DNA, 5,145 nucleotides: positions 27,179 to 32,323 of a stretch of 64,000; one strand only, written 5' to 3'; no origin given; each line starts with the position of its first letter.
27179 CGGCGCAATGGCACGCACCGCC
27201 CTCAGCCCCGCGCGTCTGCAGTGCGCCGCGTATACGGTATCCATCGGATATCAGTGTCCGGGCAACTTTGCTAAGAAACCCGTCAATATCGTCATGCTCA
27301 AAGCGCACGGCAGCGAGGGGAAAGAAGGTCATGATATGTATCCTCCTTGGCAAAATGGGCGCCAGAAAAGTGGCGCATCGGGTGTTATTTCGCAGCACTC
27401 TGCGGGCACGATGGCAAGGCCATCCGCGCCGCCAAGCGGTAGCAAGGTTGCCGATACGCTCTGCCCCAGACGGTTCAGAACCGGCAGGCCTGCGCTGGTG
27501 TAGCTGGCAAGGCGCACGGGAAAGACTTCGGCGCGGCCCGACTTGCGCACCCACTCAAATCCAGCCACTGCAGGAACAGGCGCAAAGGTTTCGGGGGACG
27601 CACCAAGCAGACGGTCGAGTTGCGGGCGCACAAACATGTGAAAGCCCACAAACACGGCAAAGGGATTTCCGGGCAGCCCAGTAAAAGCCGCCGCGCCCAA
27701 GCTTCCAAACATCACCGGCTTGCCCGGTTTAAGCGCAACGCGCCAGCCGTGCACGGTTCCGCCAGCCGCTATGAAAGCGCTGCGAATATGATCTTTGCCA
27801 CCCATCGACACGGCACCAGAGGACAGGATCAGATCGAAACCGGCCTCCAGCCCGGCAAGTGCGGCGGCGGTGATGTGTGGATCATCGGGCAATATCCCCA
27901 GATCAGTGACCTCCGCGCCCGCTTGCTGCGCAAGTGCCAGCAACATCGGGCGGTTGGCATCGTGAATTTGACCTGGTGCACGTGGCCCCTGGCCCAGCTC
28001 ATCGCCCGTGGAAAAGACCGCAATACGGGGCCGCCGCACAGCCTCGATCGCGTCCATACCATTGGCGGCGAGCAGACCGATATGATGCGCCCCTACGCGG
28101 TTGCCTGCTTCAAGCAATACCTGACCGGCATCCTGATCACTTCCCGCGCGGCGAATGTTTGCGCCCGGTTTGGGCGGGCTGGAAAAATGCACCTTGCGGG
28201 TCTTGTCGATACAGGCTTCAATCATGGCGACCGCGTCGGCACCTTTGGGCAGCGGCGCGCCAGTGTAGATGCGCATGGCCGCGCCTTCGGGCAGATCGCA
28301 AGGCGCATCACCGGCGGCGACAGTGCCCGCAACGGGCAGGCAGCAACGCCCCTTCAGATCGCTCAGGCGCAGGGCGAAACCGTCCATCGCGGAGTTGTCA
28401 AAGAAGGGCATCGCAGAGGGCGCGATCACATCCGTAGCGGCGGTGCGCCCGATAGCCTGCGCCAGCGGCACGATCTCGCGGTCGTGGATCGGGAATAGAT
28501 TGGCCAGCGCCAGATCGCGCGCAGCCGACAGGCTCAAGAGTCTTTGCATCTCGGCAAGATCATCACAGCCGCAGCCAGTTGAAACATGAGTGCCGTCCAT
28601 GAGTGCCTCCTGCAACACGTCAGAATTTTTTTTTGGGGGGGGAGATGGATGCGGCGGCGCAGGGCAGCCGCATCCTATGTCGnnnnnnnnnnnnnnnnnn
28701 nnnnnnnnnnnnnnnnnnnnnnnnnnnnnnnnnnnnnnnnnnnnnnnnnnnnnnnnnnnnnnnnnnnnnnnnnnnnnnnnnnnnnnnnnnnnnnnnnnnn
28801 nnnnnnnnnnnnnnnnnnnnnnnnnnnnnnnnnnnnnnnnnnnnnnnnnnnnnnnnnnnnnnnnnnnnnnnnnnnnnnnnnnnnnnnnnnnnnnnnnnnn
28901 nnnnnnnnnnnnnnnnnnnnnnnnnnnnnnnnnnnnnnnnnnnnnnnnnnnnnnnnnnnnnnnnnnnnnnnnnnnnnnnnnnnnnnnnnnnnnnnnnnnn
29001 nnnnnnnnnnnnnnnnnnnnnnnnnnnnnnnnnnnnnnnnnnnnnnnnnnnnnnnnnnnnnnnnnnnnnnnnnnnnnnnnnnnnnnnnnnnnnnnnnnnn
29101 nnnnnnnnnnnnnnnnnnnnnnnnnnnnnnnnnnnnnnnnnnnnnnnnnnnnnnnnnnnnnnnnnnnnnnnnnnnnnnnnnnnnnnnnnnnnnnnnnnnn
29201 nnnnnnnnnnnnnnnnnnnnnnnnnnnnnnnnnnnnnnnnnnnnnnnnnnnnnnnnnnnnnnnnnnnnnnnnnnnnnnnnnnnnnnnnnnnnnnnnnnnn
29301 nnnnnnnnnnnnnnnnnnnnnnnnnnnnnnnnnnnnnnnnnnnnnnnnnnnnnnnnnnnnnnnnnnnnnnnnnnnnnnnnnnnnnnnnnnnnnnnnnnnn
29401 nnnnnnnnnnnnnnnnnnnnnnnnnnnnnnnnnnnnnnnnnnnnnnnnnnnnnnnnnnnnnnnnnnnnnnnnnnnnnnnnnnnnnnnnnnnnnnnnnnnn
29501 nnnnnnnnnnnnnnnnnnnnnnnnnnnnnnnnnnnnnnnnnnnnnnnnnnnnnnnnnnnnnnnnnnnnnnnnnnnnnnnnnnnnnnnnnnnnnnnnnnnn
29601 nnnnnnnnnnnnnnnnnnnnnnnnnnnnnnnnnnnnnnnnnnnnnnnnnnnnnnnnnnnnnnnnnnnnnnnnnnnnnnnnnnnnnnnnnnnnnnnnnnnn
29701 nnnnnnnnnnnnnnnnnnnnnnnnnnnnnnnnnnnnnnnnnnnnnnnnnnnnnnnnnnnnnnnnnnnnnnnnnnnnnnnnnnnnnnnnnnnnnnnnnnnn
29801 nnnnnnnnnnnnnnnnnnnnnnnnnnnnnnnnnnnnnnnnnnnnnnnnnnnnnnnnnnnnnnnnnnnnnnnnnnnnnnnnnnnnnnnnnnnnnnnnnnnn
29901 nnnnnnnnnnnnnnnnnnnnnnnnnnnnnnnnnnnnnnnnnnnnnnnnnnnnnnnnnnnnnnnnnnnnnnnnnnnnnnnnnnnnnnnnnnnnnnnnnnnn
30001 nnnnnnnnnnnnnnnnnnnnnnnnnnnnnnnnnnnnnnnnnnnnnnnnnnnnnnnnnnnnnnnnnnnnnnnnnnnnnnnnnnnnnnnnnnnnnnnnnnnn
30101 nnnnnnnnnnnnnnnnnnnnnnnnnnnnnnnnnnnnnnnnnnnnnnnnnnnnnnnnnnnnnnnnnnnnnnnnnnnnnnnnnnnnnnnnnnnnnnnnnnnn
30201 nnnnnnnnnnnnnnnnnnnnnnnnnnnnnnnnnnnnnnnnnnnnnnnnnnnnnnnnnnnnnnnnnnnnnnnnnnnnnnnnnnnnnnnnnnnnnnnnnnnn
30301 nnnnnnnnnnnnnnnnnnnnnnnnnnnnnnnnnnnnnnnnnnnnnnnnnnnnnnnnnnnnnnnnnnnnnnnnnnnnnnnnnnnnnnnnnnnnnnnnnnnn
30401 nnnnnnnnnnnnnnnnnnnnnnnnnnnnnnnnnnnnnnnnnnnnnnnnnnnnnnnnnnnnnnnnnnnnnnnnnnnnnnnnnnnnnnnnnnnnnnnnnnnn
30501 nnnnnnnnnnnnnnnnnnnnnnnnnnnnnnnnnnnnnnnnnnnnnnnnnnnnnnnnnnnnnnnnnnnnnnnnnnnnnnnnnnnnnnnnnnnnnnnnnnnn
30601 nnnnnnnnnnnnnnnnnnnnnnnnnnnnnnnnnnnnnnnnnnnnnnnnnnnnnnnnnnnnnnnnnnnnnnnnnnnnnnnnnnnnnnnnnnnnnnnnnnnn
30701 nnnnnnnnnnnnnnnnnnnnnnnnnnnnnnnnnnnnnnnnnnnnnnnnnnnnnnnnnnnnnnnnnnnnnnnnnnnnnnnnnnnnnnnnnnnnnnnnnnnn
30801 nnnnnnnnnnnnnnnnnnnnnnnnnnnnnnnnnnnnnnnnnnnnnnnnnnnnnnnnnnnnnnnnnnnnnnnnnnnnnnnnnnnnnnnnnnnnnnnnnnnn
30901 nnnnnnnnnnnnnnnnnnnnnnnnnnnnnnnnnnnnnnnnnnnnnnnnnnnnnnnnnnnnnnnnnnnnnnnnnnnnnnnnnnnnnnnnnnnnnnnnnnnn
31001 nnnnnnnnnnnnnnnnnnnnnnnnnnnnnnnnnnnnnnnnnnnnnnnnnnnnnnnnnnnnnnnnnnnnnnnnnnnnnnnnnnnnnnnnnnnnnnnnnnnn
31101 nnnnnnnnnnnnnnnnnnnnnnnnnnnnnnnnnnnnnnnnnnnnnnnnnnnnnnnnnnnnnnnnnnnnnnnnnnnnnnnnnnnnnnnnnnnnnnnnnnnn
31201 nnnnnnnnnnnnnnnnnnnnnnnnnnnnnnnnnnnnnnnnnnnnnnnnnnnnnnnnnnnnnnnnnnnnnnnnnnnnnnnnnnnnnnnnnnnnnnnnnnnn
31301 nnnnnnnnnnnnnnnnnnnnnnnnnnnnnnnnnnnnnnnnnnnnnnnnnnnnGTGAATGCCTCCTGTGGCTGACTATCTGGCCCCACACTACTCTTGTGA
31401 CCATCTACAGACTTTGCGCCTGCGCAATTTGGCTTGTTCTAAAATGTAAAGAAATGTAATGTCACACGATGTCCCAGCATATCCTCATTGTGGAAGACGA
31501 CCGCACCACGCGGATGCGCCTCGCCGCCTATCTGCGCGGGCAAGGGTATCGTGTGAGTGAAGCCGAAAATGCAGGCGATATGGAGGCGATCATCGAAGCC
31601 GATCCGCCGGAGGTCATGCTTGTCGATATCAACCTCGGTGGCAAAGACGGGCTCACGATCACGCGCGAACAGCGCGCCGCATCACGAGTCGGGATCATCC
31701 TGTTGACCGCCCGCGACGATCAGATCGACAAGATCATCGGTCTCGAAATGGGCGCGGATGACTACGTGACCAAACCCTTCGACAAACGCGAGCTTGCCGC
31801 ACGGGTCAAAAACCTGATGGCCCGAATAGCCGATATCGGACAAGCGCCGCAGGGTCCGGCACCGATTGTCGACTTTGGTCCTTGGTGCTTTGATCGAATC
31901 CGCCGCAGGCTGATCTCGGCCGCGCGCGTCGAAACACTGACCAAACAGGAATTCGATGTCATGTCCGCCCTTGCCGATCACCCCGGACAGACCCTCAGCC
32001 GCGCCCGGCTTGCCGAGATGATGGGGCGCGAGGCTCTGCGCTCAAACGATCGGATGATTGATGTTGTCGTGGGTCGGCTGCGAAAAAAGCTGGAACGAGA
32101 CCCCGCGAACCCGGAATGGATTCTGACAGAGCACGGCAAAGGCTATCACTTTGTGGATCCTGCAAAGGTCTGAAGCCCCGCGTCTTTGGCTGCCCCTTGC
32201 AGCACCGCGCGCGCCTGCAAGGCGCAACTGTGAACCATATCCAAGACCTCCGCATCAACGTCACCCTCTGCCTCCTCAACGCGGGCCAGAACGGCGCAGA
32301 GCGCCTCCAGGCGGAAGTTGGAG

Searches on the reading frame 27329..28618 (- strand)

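Call 3: search_protein_families(library=pfam, proteins=[window:27329-28618:-])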
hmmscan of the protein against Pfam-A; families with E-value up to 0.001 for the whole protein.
window:27329-28618:- (429 aa): 3 families
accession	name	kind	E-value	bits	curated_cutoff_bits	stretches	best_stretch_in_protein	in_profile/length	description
PF03453.22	MoeA_N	-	2.2e-43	148.1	30.8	1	29-187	2-160/160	MoeA N-terminal region (domain I and II)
PF00994.29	MoCF_biosynth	-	9.1e-29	100.5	26.6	1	200-335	1-143/144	Probable molybdopterin binding domain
PF03454.20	MoeA_C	-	7.7e-06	26.5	22.1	1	350-408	2-58/72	MoeA C-terminal region (domain IV)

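Call 4: search_protein_families(library=ncbifam, proteins=[window:27329-28618:-])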
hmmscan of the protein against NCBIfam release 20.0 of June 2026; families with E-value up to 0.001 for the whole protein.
window:27329-28618:- (429 aa): 7 families
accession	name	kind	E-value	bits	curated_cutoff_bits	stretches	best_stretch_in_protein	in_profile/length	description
NF007960.1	PRK10680.1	equivalog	3.2e-93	312.7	440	1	28-412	1-391/401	molybdopterin molybdotransferase MoeA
NF011060.0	PRK14491.1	equivalog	9.8e-89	298.4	532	1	13-422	187-594/598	bifunctional molybdopterin-guanine dinucleotide biosynthesis adaptor protein MobB/molybdopterin molybdotransferase MoeA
NF045515.2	Glp_gephyrin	equivalog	6e-84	282.1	475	1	50-414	22-395/403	molybdotransferase-like divisome protein Glp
NF011068.0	PRK14498.1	equivalog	3.9e-76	256.5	534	1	26-407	8-395/647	molybdopterin biosynthesis protein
NF050098.1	MoeA_actino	exception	8.8e-75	251.9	560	1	37-414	9-392/400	molybdopterin molybdotransferase MoeA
NF011067.0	PRK14497.1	equivalog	1.5e-37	129.4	536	1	26-341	9-325/546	putative molybdopterin biosynthesis protein MoeA/unknown domain fusion protein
TIGR00177.1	molyb_syn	domain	1.9e-26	92.8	85.35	1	197-332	2-148/148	molybdenum cofactor synthesis domain-containing protein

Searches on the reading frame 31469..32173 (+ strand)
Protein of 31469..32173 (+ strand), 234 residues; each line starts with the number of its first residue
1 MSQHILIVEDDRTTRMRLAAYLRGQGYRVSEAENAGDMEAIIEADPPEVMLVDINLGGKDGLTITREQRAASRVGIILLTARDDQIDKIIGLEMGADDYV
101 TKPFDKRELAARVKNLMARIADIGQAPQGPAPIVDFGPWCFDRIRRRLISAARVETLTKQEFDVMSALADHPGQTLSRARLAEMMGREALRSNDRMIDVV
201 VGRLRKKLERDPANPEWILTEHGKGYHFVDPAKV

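Call 24: search_protein_families(library=pfam, proteins=[window:31469-32173:+])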
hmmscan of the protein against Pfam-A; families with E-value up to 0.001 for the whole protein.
window:31469-32173:+ (234 aa): 2 families
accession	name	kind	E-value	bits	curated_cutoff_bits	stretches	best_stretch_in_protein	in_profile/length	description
PF00072.30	Response_reg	-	3e-25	89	30.2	1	5-114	1-111/111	Response regulator receiver domain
PF00486.34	Trans_reg_C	-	7.7e-20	71.2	26.2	1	156-228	5-77/77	Transcriptional regulatory protein, C terminal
